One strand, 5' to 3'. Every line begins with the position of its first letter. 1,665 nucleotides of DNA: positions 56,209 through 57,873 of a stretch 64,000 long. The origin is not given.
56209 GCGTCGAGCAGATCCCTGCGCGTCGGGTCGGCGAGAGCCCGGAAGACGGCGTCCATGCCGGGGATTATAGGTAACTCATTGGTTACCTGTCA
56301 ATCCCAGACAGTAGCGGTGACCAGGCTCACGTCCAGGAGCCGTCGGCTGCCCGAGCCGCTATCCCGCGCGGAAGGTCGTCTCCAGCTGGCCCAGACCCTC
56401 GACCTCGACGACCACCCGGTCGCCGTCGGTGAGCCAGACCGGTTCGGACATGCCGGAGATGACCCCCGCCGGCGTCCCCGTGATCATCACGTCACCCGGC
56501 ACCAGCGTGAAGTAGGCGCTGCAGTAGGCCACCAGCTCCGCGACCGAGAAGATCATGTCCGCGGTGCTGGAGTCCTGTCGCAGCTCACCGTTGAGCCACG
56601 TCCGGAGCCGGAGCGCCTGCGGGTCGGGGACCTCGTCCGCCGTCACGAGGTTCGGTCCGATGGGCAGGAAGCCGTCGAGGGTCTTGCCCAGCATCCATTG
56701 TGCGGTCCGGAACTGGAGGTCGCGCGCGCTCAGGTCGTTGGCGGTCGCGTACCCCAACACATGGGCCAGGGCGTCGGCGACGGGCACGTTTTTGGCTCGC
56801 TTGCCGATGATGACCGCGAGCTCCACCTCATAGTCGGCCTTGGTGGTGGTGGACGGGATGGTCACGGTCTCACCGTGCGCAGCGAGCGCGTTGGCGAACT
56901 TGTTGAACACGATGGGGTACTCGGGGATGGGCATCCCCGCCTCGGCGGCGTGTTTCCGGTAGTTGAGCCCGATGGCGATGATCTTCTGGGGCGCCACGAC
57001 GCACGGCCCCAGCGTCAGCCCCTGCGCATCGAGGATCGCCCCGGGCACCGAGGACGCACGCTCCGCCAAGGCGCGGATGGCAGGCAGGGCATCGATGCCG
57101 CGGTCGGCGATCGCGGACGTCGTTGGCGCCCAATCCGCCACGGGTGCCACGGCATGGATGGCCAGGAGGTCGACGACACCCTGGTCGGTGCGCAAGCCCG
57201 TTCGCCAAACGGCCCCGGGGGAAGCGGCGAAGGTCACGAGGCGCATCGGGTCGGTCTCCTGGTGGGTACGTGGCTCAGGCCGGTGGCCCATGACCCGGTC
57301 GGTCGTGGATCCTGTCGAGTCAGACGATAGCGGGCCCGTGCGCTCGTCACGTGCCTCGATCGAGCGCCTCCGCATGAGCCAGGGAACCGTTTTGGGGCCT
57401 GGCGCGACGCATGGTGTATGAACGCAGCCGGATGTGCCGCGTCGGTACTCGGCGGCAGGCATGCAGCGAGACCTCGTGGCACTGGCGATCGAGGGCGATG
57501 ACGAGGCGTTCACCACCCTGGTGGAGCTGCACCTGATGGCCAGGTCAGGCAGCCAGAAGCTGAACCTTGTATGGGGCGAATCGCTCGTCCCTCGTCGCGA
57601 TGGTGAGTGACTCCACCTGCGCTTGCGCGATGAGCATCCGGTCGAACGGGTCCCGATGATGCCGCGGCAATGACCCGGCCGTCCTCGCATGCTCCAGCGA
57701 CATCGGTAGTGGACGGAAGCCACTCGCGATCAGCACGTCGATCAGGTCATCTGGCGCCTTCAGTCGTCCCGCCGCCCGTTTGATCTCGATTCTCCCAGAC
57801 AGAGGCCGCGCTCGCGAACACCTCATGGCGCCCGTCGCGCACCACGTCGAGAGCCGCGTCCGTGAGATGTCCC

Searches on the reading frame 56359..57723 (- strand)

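Call 58: search_protein_families(library=pfam, proteins=[window:56359-57723:-], max_evalue=0.00001)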
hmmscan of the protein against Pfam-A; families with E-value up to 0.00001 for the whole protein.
window:56359-57723:- (454 aa): 1 family
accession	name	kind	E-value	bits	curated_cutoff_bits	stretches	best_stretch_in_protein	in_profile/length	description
PF01557.24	FAA_hydrolase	-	8.6e-76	254.8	23.9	1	247-451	1-213/214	Fumarylacetoacetate (FAA) hydrolase C-terminal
